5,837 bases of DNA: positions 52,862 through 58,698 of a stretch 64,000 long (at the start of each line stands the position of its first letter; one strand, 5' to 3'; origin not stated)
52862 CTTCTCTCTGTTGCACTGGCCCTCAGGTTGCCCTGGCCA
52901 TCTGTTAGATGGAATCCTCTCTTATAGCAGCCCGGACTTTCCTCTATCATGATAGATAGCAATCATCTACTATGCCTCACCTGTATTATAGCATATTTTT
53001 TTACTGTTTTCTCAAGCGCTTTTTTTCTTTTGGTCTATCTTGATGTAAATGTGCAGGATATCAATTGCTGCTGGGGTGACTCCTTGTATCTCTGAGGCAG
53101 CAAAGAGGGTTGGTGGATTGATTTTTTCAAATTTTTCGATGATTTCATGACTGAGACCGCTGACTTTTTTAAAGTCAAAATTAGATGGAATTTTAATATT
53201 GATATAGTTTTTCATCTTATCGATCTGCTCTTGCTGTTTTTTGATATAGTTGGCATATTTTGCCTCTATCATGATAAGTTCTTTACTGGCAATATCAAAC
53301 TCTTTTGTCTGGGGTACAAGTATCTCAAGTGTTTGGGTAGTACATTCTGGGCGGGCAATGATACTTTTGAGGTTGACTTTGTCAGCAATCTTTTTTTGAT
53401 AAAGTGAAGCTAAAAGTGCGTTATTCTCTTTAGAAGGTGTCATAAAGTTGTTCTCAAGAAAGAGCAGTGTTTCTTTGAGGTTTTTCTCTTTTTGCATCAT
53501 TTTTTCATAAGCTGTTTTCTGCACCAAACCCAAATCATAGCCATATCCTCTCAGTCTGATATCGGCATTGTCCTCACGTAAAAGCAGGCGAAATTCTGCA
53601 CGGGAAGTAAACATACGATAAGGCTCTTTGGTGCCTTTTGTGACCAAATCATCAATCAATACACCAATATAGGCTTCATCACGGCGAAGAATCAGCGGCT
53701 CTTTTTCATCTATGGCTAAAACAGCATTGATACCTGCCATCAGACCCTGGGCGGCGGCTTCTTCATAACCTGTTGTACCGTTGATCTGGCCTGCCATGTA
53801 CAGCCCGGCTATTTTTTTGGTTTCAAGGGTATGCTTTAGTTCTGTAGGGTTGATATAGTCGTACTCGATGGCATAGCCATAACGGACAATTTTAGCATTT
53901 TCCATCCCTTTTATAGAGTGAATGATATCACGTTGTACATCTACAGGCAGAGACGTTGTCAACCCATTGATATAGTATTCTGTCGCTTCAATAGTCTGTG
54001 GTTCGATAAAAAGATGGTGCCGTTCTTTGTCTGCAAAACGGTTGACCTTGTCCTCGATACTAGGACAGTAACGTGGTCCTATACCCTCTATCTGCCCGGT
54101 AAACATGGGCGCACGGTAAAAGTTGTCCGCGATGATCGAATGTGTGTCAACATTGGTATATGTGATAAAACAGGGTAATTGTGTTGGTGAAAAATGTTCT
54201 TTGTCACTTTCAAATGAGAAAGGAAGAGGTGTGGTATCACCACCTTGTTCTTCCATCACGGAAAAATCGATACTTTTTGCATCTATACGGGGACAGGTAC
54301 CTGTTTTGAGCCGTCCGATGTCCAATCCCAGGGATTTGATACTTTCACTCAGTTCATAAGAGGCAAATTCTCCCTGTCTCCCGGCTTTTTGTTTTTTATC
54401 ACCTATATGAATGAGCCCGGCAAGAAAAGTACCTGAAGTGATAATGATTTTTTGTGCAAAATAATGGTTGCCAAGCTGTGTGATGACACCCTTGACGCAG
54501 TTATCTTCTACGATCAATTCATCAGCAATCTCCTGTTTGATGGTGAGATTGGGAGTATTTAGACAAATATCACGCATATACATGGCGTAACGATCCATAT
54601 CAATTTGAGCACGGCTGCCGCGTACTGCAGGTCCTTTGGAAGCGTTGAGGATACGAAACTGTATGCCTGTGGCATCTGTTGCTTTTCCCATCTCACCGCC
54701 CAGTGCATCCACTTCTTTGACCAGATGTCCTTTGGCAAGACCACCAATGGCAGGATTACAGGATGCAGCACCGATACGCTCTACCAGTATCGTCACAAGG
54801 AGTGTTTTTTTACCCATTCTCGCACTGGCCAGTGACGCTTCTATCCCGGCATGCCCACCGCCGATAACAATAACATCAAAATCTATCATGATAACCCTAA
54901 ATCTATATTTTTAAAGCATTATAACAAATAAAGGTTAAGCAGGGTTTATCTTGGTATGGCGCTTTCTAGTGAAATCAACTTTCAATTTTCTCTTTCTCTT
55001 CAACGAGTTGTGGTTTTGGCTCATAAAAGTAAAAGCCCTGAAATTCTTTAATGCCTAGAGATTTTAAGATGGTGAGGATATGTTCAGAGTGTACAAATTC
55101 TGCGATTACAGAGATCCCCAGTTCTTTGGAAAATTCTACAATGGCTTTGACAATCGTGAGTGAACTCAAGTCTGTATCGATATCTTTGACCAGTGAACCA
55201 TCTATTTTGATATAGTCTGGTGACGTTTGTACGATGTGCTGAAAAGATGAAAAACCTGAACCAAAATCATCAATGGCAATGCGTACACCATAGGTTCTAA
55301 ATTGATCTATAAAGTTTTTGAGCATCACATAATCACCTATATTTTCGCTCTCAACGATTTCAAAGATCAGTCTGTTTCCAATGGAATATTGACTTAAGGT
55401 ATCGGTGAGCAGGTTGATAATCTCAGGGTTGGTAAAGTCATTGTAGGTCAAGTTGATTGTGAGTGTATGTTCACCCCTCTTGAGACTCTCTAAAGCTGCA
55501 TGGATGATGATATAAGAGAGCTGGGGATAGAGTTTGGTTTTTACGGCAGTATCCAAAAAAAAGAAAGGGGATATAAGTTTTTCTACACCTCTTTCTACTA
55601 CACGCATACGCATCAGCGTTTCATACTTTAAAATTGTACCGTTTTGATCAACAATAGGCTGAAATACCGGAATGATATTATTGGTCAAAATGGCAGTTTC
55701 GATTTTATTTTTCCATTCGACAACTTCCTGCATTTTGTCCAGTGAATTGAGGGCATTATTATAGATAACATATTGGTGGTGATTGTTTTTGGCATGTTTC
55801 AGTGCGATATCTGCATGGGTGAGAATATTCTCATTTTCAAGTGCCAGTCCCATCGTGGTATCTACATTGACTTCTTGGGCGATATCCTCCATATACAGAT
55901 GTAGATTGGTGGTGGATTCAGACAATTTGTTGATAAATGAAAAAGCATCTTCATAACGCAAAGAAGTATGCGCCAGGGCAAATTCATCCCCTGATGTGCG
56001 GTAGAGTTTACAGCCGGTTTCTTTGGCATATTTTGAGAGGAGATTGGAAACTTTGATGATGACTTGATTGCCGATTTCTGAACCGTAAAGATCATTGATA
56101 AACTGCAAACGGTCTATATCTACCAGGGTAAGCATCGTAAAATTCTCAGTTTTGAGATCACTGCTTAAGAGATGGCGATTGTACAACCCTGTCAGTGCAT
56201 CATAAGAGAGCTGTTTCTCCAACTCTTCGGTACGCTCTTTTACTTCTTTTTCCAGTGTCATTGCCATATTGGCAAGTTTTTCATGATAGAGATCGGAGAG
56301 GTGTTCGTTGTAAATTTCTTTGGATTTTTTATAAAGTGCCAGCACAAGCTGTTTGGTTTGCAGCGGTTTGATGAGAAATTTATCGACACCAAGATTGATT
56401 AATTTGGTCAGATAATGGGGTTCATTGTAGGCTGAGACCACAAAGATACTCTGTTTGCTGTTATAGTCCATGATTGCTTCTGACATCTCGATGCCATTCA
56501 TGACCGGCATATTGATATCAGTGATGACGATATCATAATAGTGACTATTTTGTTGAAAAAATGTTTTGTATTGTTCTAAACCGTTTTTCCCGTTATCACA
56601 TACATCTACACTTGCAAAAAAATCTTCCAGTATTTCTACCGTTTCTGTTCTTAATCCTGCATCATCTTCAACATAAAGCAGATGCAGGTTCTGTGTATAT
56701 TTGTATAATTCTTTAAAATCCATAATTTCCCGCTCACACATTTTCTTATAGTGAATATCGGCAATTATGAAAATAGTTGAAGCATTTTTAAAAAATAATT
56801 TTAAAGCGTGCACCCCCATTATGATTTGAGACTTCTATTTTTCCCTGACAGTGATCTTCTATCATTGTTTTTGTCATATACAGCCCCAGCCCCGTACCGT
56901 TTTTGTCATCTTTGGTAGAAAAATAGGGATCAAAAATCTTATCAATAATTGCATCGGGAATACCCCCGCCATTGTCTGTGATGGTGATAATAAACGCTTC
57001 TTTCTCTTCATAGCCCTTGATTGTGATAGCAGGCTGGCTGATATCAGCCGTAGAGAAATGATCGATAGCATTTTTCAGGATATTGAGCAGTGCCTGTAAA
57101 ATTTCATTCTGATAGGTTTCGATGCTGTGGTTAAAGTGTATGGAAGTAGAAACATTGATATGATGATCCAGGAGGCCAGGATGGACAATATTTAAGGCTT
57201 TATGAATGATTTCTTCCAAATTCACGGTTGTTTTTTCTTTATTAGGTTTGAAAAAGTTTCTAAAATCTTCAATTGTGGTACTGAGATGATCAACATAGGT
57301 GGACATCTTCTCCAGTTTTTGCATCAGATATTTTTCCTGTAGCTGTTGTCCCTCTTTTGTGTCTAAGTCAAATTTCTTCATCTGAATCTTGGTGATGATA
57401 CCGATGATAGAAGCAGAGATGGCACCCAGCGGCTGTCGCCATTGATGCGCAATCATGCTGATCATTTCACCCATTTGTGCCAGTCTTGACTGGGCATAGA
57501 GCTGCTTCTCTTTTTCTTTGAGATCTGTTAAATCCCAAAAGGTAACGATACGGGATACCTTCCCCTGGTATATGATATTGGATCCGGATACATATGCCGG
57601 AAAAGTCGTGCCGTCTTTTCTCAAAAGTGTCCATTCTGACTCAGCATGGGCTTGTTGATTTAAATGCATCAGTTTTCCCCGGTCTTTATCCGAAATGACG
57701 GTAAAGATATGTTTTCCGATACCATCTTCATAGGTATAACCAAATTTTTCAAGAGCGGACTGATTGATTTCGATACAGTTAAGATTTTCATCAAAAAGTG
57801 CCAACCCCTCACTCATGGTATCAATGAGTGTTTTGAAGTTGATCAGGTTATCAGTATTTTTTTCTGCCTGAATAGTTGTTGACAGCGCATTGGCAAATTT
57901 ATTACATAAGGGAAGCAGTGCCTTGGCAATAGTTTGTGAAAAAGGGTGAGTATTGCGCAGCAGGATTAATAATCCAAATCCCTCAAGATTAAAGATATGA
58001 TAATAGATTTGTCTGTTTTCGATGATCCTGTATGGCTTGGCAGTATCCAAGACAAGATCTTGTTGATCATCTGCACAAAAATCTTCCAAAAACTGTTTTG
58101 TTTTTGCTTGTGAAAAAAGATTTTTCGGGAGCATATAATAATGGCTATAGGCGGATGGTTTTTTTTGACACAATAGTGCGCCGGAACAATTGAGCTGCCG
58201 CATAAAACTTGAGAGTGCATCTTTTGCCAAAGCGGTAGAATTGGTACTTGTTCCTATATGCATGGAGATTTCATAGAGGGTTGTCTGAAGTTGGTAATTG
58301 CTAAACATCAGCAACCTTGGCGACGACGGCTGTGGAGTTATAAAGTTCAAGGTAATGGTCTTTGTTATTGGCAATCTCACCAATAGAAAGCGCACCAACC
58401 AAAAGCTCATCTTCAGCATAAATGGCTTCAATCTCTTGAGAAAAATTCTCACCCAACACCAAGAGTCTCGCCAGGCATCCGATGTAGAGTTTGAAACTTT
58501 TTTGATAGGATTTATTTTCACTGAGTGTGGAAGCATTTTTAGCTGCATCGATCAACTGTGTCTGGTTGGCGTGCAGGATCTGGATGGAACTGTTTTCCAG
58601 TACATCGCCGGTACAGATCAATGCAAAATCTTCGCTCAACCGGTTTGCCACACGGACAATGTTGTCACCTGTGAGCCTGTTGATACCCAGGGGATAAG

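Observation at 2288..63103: Highly iterated palindrome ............: 36 exact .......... copies in 64 kb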

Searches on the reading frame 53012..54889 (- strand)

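Call 38: search_protein_families(library=pfam, proteins=[window:53012-54889:-], max_evalue=0.000001)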
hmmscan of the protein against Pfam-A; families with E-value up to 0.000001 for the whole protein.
window:53012-54889:- (625 aa): 4 families
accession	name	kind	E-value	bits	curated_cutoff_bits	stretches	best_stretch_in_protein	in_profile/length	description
PF01134.28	GIDA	-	1.7e-167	557.9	22.1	1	5-397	1-391/391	Glucose inhibited division protein A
PF13932.14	SAM_GIDA_C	-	3.3e-20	72.1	27.1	1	558-612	2-56/57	tRNA modifying enzyme MnmG/GidA C-terminal helical bundle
PF21680.2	GIDA_C_1st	-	5.4e-15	56.4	24.7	1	460-553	3-96/96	tRNA modifying enzyme MnmG/GidA C-terminal helical domain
PF12831.13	FAD_oxidored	-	2e-07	31.1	27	1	5-62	1-48/416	FAD dependent oxidoreductase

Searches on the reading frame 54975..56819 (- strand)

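Call 38: search_protein_families(library=pfam, proteins=[window:54975-56819:-], max_evalue=0.000001)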
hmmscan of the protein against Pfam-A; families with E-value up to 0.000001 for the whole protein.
window:54975-56819:- (614 aa): 3 families
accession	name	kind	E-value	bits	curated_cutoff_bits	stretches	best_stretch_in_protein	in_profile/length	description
PF00563.25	EAL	-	3.1e-53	181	31.3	1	371-601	2-236/236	EAL domain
PF00072.30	Response_reg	-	7.4e-20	71.6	30.2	1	48-162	2-110/111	Response regulator receiver domain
PF00990.26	GGDEF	-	4.4e-19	69.3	23.8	1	205-347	2-158/161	Diguanylate cyclase, GGDEF domain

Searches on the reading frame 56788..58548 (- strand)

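Call 39: search_protein_families(library=pfam, proteins=[window:56788-58548:-], max_evalue=0.000001)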
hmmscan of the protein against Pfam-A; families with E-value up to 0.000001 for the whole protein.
window:56788-58548:- (586 aa): 3 families
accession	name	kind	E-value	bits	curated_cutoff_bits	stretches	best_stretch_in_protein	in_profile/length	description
PF02518.31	HATPase_c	-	1.8e-20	73.8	26.4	1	480-584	3-105/111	Histidine kinase-, DNA gyrase B-, and HSP90-like ATPase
PF13426.13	PAS_9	-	7.3e-10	39.5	27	1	250-342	5-103/103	PAS domain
PF00989.32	PAS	-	1.5e-09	38.3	22.6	1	238-330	3-101/113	PAS fold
